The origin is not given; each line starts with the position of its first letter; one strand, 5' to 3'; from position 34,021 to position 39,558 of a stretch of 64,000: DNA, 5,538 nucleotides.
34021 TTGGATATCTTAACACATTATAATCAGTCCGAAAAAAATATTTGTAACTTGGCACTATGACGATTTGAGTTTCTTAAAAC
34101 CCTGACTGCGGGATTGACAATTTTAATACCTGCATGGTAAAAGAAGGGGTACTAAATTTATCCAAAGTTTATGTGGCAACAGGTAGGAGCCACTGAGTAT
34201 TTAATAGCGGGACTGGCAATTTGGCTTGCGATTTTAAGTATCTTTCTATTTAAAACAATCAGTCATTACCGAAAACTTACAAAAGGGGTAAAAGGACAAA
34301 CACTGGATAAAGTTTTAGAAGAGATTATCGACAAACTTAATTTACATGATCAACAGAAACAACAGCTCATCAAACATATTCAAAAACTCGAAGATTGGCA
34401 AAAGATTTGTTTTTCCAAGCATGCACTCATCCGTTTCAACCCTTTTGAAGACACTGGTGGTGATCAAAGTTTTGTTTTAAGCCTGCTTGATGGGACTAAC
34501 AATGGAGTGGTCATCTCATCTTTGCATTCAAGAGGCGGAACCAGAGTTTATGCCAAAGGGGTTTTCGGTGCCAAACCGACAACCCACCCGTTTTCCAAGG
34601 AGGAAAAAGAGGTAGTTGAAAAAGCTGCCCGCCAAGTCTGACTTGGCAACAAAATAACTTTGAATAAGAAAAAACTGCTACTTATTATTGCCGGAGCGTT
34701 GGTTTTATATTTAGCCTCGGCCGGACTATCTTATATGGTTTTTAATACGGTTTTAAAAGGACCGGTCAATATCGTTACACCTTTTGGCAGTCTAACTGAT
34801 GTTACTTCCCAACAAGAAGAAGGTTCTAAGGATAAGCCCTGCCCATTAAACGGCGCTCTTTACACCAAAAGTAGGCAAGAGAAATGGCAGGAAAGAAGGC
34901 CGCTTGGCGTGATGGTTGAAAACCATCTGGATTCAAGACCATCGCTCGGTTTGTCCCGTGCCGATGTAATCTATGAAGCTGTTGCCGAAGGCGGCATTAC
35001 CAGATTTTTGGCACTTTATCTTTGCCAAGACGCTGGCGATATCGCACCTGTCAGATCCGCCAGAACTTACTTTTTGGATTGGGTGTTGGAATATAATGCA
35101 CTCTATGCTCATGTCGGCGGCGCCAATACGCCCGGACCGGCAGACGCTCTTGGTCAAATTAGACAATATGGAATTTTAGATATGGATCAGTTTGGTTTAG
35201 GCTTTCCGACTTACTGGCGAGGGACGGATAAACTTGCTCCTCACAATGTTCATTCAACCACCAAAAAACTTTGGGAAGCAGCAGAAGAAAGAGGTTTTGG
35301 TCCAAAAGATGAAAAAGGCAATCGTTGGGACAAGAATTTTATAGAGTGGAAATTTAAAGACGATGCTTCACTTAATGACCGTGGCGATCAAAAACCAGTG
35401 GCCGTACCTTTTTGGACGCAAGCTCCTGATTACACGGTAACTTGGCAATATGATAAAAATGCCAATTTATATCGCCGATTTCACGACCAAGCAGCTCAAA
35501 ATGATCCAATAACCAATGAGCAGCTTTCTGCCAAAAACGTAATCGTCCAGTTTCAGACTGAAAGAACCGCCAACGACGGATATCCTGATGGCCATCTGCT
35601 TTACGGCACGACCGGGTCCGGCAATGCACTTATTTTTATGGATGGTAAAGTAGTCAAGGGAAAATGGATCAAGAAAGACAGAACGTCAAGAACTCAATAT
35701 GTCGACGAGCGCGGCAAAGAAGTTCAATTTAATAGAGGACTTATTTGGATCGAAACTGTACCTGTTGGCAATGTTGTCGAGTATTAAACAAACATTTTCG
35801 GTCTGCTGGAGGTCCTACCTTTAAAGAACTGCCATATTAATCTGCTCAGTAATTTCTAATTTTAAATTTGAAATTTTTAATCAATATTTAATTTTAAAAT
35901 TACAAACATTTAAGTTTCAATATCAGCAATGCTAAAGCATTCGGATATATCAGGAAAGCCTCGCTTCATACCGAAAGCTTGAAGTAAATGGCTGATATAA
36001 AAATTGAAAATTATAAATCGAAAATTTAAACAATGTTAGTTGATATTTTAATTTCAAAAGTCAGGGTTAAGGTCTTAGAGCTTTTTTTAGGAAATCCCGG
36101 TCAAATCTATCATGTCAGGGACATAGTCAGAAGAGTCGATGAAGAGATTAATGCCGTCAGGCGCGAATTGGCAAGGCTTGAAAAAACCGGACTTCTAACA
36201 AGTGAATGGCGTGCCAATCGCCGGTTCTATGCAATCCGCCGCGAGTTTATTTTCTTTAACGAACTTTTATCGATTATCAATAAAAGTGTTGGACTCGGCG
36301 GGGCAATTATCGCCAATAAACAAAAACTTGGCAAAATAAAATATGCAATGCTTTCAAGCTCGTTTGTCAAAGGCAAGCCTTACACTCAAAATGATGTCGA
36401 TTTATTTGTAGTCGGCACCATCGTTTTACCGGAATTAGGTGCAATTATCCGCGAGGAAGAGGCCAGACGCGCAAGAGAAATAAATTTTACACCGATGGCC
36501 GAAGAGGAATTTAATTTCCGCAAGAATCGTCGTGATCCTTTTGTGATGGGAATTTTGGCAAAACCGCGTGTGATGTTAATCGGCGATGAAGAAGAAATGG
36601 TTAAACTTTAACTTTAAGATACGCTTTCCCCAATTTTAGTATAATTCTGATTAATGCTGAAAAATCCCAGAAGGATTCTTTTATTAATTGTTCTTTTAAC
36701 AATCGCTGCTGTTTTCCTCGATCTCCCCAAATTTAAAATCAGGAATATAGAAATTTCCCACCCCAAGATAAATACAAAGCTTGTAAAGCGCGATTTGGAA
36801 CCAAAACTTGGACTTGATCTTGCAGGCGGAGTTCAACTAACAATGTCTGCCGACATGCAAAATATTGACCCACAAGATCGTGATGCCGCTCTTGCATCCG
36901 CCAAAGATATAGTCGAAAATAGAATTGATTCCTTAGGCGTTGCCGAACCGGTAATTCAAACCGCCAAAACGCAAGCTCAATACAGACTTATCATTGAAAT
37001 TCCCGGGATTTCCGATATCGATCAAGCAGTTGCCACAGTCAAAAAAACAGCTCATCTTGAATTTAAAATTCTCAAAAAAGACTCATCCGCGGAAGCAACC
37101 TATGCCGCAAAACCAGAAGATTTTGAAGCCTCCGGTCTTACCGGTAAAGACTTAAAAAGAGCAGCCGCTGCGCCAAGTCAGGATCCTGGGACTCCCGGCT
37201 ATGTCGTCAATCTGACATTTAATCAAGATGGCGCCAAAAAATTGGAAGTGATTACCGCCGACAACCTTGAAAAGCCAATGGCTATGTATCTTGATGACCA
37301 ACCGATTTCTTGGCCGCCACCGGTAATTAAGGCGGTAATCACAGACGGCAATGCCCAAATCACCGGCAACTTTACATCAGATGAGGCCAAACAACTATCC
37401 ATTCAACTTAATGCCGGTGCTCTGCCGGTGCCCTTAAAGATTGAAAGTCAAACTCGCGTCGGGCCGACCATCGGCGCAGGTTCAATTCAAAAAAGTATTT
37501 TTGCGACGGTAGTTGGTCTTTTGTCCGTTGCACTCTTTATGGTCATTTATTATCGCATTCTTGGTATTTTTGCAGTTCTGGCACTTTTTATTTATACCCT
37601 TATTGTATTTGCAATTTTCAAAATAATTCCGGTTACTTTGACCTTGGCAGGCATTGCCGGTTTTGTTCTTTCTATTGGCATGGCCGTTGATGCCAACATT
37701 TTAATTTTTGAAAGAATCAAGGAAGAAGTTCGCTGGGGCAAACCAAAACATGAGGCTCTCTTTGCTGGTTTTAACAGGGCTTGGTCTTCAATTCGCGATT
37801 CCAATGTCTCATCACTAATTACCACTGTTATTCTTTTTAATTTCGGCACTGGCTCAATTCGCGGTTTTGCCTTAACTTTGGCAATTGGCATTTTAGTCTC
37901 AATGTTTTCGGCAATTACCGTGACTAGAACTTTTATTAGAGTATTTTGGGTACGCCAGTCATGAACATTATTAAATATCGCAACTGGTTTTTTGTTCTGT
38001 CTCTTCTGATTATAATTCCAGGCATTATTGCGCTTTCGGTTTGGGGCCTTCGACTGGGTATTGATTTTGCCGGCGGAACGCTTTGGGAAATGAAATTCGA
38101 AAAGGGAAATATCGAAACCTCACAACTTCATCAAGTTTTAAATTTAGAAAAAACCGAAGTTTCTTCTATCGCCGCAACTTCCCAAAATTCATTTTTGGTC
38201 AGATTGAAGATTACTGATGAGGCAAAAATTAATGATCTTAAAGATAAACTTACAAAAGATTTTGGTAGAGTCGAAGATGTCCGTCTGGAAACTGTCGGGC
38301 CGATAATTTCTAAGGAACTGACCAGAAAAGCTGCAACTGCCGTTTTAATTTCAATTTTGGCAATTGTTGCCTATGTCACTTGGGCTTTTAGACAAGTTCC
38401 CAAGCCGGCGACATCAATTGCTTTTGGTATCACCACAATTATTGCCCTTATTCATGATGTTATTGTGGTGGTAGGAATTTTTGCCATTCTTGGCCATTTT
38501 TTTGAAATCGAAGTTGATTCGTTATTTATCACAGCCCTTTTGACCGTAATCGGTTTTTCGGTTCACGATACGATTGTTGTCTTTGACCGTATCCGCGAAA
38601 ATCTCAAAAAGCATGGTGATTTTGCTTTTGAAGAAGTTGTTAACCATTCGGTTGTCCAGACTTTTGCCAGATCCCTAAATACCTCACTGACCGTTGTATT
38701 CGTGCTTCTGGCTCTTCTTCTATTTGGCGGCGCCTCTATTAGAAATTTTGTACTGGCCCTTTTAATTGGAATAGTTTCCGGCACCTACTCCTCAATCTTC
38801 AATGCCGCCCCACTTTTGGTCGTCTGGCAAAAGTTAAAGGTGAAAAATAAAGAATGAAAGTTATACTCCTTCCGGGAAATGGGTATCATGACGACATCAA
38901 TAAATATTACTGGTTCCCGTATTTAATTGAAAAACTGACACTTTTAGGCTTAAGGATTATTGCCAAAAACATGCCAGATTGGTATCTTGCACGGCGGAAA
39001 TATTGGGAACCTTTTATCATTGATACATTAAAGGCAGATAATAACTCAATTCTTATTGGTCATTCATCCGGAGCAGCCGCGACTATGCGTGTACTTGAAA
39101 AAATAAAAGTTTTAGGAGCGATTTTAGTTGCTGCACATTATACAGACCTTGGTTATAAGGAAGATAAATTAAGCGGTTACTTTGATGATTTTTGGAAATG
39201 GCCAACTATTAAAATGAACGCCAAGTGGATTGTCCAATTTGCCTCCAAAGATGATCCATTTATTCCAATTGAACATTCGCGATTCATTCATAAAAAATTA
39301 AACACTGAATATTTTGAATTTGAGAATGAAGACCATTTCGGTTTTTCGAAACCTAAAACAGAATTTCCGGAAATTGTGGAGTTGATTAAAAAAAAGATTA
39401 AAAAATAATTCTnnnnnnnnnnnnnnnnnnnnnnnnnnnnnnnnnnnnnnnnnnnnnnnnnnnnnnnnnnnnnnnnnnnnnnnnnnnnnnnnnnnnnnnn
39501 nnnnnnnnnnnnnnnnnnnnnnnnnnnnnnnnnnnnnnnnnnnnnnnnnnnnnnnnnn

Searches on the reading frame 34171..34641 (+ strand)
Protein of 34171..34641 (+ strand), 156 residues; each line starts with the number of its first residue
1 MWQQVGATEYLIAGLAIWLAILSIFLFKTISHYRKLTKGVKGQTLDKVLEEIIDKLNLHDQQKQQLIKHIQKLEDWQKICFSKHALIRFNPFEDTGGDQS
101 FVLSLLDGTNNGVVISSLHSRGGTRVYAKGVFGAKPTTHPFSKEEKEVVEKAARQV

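Call 46: search_protein_families(library=pfam, proteins=[window:34171-34641:+], max_evalue=0.001)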
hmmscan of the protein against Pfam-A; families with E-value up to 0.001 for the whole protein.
window:34171-34641:+ (156 aa): 1 family
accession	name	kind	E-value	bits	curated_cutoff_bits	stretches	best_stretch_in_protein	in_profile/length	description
PF14584.11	DUF4446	-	8.7e-34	117.1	27.4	1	14-152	12-149/150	Protein of unknown function (DUF4446)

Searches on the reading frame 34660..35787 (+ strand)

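Call 46: search_protein_families(library=pfam, proteins=[window:34660-35787:+], max_evalue=0.001)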
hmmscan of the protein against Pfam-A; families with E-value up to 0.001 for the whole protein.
window:34660-35787:+ (375 aa): 2 families
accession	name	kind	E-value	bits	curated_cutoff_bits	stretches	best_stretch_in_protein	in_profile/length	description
PF11258.13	DUF3048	-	2.2e-37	128.9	25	1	73-213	8-147/148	Protein of unknown function (DUF3048) N-terminal domain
PF17479.7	DUF3048_C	-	3.2e-26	92.4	25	1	256-364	10-114/114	Protein of unknown function (DUF3048) C-terminal domain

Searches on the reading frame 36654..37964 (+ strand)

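Call 45: search_protein_families(library=pfam, proteins=[window:36654-37964:+], max_evalue=0.001)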
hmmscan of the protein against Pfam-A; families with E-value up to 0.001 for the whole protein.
window:36654-37964:+ (436 aa): 6 families
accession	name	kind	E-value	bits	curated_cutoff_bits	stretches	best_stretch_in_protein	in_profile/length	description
PF22599.2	SecDF_P1_head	-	1.5e-25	89.8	27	1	160-259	19-114/114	SecDF, P1 head subdomain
PF21760.3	SecD_1st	-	3.8e-18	65.1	27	1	82-140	3-58/60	Protein translocase subunit SecDF, P1 domain, N-terminal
PF02355.23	SecD_SecF_C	-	7e-16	58.6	20.5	1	262-428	14-183/189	Protein export membrane protein SecD/SecF, C-terminal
PF03176.21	MMPL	-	8.9e-09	35.2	20.5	1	282-424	146-295/333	MMPL family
PF00873.25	ACR_tran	-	1.6e-05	23.3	28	1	277-424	329-482/1021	AcrB/AcrD/AcrF family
PF07549.19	Sec_GG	-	0.00075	19.4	20.3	0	51-69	9-27/28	SecD/SecF GG Motif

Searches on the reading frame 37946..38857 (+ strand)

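Call 45: search_protein_families(library=pfam, proteins=[window:37946-38857:+], max_evalue=0.001)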
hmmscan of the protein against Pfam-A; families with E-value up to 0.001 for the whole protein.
window:37946-38857:+ (303 aa): 2 families
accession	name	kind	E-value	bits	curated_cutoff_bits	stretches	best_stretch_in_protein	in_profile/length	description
PF02355.23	SecD_SecF_C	-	3.1e-58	196.8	20.5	1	101-296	5-188/189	Protein export membrane protein SecD/SecF, C-terminal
PF07549.19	Sec_GG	-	2e-05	24.4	20.3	1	34-53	7-26/28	SecD/SecF GG Motif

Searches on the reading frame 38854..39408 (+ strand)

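Call 45: search_protein_families(library=pfam, proteins=[window:38854-39408:+], max_evalue=0.001)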
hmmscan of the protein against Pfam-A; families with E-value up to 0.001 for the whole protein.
window:38854-39408:+ (184 aa): 2 families
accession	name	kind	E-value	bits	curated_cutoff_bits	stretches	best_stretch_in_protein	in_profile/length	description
PF06821.19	Ser_hydrolase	-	6.7e-12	46.1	22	1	16-179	11-171/172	Serine hydrolase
PF12697.13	Abhydrolase_6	-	0.00011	23.4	26.3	1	3-127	1-109/217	Alpha/beta hydrolase family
